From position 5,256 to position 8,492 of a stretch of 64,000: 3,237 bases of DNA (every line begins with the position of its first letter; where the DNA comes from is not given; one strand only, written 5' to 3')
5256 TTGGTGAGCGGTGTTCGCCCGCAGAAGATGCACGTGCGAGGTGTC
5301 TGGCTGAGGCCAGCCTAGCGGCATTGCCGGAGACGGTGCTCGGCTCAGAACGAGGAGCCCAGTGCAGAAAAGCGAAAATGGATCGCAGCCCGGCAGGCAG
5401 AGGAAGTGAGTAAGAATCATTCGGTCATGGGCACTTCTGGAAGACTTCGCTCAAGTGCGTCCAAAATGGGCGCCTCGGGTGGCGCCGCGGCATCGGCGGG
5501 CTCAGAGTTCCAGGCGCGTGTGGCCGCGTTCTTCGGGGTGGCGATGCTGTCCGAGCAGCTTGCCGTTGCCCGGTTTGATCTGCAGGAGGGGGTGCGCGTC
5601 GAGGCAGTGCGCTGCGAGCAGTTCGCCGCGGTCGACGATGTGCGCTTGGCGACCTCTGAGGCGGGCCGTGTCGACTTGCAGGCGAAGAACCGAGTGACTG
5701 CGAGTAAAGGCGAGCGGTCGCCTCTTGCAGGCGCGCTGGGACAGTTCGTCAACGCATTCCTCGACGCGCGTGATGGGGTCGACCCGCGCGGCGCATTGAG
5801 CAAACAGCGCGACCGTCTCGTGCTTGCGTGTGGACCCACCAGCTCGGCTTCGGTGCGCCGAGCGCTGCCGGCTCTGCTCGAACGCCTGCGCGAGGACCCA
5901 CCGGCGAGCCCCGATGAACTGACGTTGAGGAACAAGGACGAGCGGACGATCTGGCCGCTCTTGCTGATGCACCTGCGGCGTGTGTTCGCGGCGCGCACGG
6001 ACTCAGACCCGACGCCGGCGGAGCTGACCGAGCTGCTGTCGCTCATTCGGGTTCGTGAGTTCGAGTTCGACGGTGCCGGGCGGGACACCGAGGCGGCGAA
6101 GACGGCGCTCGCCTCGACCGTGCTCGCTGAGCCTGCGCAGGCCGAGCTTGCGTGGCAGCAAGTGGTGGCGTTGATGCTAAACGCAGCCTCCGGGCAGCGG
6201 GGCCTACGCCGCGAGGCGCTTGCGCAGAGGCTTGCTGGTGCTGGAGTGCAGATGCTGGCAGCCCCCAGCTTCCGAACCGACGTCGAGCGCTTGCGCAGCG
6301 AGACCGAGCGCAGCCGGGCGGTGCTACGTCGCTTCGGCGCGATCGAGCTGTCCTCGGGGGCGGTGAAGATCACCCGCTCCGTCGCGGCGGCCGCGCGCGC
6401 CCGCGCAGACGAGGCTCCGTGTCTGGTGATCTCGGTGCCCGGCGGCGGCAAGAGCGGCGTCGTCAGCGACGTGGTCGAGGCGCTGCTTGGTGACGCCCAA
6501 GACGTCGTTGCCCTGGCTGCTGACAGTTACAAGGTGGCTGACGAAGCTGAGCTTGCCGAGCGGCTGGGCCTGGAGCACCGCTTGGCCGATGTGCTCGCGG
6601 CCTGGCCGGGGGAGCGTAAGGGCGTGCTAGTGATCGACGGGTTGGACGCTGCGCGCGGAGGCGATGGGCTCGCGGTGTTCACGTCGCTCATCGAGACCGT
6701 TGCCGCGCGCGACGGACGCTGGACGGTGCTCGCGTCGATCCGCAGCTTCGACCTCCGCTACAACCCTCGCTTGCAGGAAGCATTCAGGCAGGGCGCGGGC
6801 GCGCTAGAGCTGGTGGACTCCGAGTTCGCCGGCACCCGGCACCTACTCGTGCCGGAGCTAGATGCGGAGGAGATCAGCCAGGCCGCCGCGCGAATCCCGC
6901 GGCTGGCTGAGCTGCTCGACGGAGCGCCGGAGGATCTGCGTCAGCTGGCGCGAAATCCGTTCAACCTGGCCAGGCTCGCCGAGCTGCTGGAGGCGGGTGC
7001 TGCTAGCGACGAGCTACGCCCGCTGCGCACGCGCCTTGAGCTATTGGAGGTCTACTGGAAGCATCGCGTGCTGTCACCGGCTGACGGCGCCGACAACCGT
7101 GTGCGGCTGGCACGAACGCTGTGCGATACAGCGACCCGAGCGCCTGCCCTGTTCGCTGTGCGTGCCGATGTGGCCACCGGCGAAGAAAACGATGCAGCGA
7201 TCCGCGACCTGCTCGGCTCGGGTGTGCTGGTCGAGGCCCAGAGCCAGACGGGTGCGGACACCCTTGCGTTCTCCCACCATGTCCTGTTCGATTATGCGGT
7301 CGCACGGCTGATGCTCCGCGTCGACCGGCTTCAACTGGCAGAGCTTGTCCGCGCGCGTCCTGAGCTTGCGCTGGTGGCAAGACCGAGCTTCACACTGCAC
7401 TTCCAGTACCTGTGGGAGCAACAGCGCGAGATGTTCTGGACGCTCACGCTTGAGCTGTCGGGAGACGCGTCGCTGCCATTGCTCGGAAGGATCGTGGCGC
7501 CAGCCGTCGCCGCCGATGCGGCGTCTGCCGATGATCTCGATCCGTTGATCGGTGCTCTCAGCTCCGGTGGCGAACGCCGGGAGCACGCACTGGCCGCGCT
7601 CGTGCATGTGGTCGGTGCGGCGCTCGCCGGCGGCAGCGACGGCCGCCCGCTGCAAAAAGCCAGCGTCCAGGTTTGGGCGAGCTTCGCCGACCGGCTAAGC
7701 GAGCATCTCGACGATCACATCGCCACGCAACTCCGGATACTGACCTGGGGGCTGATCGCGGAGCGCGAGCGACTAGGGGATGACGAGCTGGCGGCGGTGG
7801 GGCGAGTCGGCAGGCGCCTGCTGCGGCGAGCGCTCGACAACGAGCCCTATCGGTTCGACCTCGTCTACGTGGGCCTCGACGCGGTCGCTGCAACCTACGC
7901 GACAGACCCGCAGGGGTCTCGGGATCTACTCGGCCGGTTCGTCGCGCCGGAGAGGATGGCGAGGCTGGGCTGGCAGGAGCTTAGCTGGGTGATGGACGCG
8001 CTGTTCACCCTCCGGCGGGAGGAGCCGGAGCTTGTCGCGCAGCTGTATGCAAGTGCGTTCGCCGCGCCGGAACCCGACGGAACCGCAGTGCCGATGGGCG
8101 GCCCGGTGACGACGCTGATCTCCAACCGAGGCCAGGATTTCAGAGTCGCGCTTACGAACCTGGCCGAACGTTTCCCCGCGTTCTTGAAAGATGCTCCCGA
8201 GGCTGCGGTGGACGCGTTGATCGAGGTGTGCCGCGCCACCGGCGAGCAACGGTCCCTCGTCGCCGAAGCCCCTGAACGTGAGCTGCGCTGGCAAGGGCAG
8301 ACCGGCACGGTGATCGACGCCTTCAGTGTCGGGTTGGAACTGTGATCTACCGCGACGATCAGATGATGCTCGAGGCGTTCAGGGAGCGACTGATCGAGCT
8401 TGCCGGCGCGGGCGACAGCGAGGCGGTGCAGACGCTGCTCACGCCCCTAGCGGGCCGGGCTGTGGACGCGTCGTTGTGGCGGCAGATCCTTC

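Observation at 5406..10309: Candidate two-gene antiviral STAND/NACHT-like system with the repeat 'sensor' encoded as a separate, translationally coupled ORF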

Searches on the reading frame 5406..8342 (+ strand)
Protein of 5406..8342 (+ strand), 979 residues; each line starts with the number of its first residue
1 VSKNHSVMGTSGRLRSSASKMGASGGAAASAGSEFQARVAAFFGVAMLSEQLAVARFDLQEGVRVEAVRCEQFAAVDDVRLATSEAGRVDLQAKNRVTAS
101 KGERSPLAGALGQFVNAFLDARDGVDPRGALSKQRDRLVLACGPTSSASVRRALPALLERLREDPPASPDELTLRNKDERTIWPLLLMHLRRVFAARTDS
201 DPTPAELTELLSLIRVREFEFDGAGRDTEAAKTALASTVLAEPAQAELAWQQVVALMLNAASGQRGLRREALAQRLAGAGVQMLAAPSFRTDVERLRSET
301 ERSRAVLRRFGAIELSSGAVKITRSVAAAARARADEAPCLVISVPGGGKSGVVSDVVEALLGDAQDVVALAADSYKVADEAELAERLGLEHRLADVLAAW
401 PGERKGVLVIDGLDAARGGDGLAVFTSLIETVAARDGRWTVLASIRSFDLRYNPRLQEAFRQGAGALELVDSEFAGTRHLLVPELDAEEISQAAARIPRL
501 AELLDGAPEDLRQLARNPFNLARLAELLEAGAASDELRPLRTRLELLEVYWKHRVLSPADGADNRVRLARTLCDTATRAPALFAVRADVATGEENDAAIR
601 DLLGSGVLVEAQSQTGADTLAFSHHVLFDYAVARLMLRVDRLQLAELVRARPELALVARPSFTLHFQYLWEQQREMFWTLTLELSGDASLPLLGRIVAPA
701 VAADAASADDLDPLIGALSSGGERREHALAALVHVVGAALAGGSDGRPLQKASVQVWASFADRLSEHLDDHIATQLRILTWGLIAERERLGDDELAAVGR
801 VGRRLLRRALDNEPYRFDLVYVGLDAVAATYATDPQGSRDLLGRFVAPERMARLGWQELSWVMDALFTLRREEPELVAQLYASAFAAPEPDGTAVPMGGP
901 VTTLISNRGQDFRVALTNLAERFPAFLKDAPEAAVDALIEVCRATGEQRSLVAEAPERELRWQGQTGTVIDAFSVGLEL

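Call 7: search_protein_families(library=pfam, proteins=[window:5406-8342:+], max_evalue=1)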
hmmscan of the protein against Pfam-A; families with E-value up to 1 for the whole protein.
window:5406-8342:+ (979 aa): 1 family
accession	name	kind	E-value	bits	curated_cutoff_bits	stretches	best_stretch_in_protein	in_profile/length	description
PF10996.14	Beta-Casp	-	0.075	14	27.7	1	295-370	42-107/120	Beta-Casp domain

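Call 8: search_protein_families(library=padloc, proteins=[window:5406-8342:+], max_evalue=1)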
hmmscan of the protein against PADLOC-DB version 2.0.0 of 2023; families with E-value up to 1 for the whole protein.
window:5406-8342:+ (979 aa): 5 families
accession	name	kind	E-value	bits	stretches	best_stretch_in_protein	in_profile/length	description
PDLC04700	PDC-M54A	-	1.4e-211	703.2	1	24-967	2-958/1657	-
PDLC04702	PDC-M54A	-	6.6e-191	635.1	1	21-967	9-936/1621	-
PDLC04701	PDC-M54A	-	5.7e-40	135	1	497-939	8-436/1144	-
PDLC00198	HamA2|HamA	-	0.028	11.1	1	23-51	14-42/542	DUF1837 domain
PDLC00153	HamA1|HamA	-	0.04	10.7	1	23-51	5-33/541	DUF1837 domain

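Call 9: search_protein_families(library=ncbifam, proteins=[window:5406-8342:+], max_evalue=1)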
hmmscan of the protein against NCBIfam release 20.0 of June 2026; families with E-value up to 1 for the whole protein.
window:5406-8342:+ (979 aa): 0 families

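Call 13: find_homologous_proteins(query=window:5406-8342:+, max_evalue=0.00001)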
Query window:5406-8342:+ (979 aa): 55 proteins with E <= 0.00001 among 8000 candidates.
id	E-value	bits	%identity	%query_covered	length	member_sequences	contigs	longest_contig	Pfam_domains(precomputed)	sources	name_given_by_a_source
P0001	0.0e+0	1993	97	98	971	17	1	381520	-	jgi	jgi:hypothetical protein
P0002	0.0e+0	1926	94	97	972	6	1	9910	-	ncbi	-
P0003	0.0e+0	1706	85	96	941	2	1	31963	-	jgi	jgi:hypothetical protein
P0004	0.0e+0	1464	74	96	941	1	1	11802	-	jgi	jgi:hypothetical protein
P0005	0.0e+0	1448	71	99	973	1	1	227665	-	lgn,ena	-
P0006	0.0e+0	1281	66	97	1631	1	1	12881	-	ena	-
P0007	0.0e+0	1272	65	99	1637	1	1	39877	-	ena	-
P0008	0.0e+0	1215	64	96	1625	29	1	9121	-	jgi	jgi:hypothetical protein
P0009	0.0e+0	1140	61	95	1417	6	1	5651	-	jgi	jgi:hypothetical protein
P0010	0.0e+0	1136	61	95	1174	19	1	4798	-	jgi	-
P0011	0.0e+0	1112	59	95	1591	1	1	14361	-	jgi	jgi:hypothetical protein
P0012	0.0e+0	1105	59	95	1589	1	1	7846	-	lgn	-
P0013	0.0e+0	1098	60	95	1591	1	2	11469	-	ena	-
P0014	1.4e-158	548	39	93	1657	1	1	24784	-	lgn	-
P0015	4.5e-155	536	38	97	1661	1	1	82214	PF24883.3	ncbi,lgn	-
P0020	2.0e-128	448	36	95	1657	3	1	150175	-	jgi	jgi:hypothetical protein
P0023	3.8e-126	441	37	92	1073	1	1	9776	-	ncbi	ncbi:MAG: hypothetical protein ACRDPC_12200, partial [Solirubrobacteraceae bacterium]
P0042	1.2e-76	277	29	96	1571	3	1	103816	-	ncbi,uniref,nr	ncbi:hypothetical protein [Pedobacter sp. ASV28]|uniref:hypothetical protein n=1 Tax=Pedobacter sp. 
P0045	2.9e-72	262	29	92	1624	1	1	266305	-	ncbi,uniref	ncbi:hypothetical protein [Leptothrix ochracea]|uniref:hypothetical protein n=1 Tax=Leptothrix ochra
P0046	1.8e-69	253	28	97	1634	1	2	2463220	-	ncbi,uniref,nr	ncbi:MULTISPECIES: ATP-binding protein [unclassified Mesorhizobium]|uniref:ATP-binding protein n=1 T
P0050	1.2e-66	244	27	97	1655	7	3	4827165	-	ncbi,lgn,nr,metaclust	ncbi:hypothetical protein A6R71_09870 [Xanthomonas translucens pv. arrhenatheri]|nr:ATP-binding prot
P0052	8.3e-62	228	26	95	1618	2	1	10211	-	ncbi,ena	-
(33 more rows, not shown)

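Call 15: find_encoding_contigs(protein=P0001, flank=10000, max_places=2)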
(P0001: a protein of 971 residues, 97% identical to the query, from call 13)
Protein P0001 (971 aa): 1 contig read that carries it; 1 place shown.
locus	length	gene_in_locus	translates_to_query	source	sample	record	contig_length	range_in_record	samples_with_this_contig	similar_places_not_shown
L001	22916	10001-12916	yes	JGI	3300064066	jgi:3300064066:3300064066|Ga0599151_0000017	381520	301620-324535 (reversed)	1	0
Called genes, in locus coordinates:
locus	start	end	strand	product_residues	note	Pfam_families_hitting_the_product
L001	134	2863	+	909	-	PF08751:TrwC, PF13245:AAA_19, PF13604:AAA_30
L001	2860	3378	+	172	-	-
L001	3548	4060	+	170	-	-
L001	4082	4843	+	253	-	PF04545:Sigma70_r4, PF12833:HTH_18, PF00165:HTH_AraC (weak)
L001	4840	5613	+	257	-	PF00072:Response_reg (weak), PF00486:Trans_reg_C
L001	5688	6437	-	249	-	-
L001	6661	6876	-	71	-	PF12728:HTH_17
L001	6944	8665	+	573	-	PF13742:tRNA_anti_2, PF02601:Exonuc_VII_L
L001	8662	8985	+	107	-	PF02609:Exonuc_VII_S (weak)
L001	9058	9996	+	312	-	-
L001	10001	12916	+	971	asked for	-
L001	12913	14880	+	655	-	-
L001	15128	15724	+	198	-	-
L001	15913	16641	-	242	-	-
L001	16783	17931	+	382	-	PF01471:PG_binding_1 (faint), PF03734:YkuD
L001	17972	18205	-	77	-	PF02599:CsrA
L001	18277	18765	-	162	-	PF02623:FliW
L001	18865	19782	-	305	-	PF00669:Flagellin_N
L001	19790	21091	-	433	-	PF00460:Flg_bb_rod, PF22638:FlgK_D1, PF06429:Flg_bbr_C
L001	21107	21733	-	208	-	PF05130:FlgN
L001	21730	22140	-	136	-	-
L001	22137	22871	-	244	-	PF00460:Flg_bb_rod, PF22692:LlgE_F_G_D1, PF06429:Flg_bbr_C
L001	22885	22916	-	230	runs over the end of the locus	PF00460:Flg_bb_rod (weak), PF22692:LlgE_F_G_D1, PF06429:Flg_bbr_C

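Call 16: find_encoding_contigs(protein=P0003, flank=10000, max_places=2)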
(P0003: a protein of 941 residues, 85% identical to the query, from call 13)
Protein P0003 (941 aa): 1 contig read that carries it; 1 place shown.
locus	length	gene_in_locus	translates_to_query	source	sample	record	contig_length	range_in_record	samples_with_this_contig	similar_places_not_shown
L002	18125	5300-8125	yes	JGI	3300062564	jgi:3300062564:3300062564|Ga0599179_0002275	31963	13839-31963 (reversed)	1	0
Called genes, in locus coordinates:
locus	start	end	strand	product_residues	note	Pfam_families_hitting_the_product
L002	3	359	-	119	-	?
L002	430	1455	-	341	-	PF00248:Aldo_ket_red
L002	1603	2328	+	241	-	PF06912:DUF1275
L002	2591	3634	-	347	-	PF13191:AAA_16 (weak)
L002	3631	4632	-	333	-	PF24389:ORC-CDC6-like (faint), PF13191:AAA_16 (weak), PF13401:AAA_22 (faint), PF25199:nSTAND_NTPase5 (faint)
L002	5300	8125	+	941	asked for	-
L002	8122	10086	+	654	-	-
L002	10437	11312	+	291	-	PF26305:CD_NTase_C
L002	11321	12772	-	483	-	PF18145:SAVED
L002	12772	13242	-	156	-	PF14464:Prok-JAB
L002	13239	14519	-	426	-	PF00899:ThiF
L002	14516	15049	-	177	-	-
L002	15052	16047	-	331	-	PF18144:SMODS (faint)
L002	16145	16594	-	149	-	-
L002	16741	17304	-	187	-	PF01661:Macro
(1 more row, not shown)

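Call 17: find_encoding_contigs(protein=P0004, flank=10000, max_places=2)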
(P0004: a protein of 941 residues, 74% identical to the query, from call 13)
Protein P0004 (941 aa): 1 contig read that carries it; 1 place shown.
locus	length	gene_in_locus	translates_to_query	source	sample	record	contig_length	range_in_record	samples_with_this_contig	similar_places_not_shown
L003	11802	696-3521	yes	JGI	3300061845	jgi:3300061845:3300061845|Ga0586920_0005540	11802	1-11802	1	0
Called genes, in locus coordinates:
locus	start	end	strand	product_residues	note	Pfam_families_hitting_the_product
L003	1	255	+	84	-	?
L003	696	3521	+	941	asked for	-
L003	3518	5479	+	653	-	-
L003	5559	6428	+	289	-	-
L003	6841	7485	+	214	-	-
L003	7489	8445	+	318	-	PF12587:DUF3761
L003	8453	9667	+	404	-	PF00933:Glyco_hydro_3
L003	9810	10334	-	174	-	-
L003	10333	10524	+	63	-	-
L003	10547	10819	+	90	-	-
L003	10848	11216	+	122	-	-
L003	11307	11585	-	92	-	-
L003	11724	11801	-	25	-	?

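Call 18: find_encoding_contigs(protein=P0005, flank=10000, max_places=2)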
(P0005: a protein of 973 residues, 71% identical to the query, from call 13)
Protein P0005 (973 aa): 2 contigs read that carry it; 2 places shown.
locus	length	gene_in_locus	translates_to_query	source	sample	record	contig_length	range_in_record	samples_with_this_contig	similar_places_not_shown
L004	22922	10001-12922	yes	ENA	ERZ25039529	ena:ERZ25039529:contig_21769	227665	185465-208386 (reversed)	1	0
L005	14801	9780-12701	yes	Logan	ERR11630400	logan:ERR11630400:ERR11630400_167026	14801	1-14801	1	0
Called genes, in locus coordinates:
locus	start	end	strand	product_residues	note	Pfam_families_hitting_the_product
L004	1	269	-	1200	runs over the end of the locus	PF00271:Helicase_C (weak)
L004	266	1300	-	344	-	PF20466:MmeI_TRD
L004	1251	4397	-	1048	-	PF02384:N6_Mtase (faint), PF07669:Eco57I, PF20473:MmeI_Mtase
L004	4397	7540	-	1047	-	PF00176:SNF2-rel_dom, PF00270:DEAD (faint), PF04851:ResIII, PF00271:Helicase_C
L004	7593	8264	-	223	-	-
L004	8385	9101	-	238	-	-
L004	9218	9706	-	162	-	PF13676:TIR_2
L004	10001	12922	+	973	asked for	-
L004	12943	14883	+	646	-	-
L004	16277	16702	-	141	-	PF01243:PNPOx_N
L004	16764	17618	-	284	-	PF00106:adh_short, PF08659:KR, PF13561:adh_short_C2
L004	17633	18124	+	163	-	-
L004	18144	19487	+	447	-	PF01011:PQQ (faint), PF13360:PQQ_2 (weak), PF25293:Beta-prop_EMC1_N (faint), PF13360:PQQ_2, PF13570:Beta-prop_ACSF4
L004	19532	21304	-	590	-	-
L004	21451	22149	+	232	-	-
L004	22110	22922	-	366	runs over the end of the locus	PF03706:LPG_synthase_TM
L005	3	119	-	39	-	?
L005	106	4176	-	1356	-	PF07669:Eco57I, PF20473:MmeI_Mtase, PF20466:MmeI_TRD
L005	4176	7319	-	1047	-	PF00176:SNF2-rel_dom, PF00270:DEAD (faint), PF04851:ResIII, PF00271:Helicase_C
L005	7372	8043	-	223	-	-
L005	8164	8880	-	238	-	-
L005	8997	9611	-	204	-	PF10137:CAP12-PCTIR_TIR (weak), PF13676:TIR_2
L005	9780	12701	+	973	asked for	-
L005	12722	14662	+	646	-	-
